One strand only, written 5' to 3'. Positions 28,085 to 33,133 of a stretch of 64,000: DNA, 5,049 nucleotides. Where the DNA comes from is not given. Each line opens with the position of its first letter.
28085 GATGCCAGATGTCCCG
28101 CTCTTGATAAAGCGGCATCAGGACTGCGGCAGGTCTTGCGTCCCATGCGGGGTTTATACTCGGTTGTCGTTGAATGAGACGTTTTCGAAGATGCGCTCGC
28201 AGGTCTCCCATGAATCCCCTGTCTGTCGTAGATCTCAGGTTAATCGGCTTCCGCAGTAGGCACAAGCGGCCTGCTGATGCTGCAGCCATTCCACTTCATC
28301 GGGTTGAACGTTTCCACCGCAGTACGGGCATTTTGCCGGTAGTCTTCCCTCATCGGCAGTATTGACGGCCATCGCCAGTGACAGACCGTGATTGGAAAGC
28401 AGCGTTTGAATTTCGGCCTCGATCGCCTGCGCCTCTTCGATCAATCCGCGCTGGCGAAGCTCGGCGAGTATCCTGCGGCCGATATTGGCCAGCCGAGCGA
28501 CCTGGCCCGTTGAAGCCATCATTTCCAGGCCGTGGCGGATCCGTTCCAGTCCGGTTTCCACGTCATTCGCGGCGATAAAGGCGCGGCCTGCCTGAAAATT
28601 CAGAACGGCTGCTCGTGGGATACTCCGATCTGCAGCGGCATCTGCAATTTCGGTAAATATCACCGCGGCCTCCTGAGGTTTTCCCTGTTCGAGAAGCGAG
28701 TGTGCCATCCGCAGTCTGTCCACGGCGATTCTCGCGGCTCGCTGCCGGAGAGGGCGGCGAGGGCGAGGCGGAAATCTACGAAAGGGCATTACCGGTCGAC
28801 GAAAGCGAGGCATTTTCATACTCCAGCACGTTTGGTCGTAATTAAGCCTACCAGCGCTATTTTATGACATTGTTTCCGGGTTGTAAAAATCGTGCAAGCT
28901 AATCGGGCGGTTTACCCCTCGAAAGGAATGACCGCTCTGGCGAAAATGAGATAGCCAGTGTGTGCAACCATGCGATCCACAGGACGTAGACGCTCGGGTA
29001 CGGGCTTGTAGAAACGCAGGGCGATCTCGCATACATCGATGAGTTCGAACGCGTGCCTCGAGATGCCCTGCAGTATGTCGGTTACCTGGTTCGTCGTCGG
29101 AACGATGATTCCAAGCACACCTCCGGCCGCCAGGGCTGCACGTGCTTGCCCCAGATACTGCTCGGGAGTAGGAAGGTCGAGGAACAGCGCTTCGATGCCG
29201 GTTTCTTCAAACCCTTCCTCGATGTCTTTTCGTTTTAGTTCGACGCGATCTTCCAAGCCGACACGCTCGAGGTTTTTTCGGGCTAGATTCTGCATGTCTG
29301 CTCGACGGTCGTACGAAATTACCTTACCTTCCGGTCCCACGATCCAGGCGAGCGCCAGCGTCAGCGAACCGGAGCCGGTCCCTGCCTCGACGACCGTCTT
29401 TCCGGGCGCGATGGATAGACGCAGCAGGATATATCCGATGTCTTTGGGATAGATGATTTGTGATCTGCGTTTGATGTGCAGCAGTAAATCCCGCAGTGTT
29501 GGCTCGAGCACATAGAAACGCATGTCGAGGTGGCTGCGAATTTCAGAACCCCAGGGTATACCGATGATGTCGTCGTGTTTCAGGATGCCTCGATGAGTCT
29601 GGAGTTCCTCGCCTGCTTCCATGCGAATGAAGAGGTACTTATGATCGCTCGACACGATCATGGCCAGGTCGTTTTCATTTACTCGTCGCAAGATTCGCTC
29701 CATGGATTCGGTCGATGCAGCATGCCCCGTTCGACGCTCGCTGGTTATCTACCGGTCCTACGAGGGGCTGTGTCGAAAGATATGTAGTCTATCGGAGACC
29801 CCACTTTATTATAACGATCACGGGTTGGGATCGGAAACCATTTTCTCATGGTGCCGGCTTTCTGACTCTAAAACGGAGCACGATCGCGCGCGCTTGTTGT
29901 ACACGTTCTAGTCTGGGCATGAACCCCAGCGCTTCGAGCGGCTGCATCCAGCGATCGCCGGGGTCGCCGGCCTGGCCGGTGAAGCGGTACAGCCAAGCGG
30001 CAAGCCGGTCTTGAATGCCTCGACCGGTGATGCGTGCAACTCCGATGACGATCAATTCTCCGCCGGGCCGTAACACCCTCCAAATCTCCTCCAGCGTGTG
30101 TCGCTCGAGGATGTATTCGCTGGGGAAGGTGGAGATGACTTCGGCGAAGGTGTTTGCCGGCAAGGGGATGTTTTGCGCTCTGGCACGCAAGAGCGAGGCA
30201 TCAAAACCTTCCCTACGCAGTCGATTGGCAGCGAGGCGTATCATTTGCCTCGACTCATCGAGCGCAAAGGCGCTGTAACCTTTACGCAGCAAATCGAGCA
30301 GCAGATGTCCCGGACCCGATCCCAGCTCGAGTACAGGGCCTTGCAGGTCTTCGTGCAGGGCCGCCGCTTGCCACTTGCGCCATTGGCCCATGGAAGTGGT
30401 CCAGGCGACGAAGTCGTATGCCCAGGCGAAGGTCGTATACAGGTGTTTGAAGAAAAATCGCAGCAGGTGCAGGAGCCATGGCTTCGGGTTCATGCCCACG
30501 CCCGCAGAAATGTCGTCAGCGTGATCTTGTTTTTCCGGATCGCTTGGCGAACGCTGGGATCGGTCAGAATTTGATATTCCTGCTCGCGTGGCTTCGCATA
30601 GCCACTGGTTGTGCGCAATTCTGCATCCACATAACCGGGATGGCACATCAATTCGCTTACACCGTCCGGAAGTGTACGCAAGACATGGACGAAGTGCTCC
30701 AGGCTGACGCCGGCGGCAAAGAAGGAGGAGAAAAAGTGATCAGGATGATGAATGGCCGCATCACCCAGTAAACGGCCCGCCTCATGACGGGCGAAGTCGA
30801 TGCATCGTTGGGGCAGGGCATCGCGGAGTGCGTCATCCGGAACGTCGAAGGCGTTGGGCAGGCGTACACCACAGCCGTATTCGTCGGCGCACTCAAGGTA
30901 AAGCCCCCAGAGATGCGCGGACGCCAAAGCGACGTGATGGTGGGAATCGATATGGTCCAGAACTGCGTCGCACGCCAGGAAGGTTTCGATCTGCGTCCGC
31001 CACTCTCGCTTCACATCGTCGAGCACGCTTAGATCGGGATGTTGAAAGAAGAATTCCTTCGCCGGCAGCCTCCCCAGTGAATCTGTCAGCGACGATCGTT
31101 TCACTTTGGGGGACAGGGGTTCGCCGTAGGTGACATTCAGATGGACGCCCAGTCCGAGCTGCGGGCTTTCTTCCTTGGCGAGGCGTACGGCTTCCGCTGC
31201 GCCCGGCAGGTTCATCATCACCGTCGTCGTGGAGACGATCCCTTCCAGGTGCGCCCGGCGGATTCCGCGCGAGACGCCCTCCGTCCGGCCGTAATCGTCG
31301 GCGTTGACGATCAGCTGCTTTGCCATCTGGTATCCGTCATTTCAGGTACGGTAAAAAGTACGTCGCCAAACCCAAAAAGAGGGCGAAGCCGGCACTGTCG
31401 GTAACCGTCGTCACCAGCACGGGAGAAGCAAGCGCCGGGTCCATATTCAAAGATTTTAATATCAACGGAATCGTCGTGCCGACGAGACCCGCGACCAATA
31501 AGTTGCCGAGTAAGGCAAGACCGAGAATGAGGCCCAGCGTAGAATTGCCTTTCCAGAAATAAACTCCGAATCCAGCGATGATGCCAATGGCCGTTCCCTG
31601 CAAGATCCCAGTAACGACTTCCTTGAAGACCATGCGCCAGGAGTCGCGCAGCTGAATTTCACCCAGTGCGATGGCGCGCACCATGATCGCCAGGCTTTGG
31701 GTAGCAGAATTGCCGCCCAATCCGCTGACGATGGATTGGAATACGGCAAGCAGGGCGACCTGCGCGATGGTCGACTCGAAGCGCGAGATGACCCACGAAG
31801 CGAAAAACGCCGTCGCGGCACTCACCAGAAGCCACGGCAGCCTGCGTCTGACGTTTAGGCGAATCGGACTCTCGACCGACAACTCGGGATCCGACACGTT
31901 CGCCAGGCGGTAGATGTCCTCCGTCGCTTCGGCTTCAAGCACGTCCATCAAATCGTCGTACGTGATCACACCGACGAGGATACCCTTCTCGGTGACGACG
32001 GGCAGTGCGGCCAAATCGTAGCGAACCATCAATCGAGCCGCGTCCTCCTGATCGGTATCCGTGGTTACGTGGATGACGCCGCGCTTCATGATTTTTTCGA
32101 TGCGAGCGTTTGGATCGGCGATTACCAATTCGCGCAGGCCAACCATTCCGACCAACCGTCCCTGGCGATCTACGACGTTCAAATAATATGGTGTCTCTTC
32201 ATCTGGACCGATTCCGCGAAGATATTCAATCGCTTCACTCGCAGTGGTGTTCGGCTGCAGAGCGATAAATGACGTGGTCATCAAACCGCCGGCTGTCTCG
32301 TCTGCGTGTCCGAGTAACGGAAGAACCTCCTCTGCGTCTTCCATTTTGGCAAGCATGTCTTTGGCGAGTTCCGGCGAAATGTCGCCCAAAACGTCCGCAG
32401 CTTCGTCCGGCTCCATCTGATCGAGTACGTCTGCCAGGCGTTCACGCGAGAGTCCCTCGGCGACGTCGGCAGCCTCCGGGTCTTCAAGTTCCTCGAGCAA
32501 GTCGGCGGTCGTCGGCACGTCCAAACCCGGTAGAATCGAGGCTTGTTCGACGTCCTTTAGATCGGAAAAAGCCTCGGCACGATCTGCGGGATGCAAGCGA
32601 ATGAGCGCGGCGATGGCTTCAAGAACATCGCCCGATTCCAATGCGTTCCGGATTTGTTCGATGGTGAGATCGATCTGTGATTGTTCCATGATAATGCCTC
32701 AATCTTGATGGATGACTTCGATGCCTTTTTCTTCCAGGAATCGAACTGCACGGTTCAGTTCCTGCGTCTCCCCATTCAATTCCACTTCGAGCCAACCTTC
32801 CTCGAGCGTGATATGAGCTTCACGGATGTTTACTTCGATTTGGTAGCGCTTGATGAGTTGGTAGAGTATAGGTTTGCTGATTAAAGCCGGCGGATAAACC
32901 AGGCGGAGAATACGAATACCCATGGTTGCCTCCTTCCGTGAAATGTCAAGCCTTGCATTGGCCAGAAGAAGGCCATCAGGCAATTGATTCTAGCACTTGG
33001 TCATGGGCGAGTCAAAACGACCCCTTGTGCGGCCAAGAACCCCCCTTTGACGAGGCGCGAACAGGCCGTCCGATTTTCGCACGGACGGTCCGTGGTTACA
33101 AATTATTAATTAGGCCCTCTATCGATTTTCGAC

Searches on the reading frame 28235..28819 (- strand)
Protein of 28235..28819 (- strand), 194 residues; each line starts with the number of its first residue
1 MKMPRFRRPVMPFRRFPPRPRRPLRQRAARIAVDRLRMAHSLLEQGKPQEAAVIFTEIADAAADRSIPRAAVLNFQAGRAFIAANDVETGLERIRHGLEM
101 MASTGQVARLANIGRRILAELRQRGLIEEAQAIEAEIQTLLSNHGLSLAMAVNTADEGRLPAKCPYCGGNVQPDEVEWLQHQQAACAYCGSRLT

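Call 19: search_protein_families(library=pfam, proteins=[window:28235-28819:-], max_evalue=0.001)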
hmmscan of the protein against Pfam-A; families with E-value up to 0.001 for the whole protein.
window:28235-28819:- (194 aa): 1 family
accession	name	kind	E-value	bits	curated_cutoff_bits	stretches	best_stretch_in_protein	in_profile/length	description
PF13248.11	Zn_ribbon_3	-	0.00078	19.3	27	0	163-174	4-15/26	zinc-ribbon domain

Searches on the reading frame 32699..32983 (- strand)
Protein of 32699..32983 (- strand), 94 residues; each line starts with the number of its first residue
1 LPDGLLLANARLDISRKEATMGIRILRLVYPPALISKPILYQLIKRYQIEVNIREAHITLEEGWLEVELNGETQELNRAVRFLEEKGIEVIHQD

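Call 20: search_protein_families(library=pfam, proteins=[window:32699-32983:-], max_evalue=0.001)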
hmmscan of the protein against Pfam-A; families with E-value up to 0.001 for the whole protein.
window:32699-32983:- (94 aa): 1 family
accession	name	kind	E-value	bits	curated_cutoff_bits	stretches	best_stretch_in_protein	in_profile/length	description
PF09383.16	NIL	-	4.8e-15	55.6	24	1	24-90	1-71/73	NIL domain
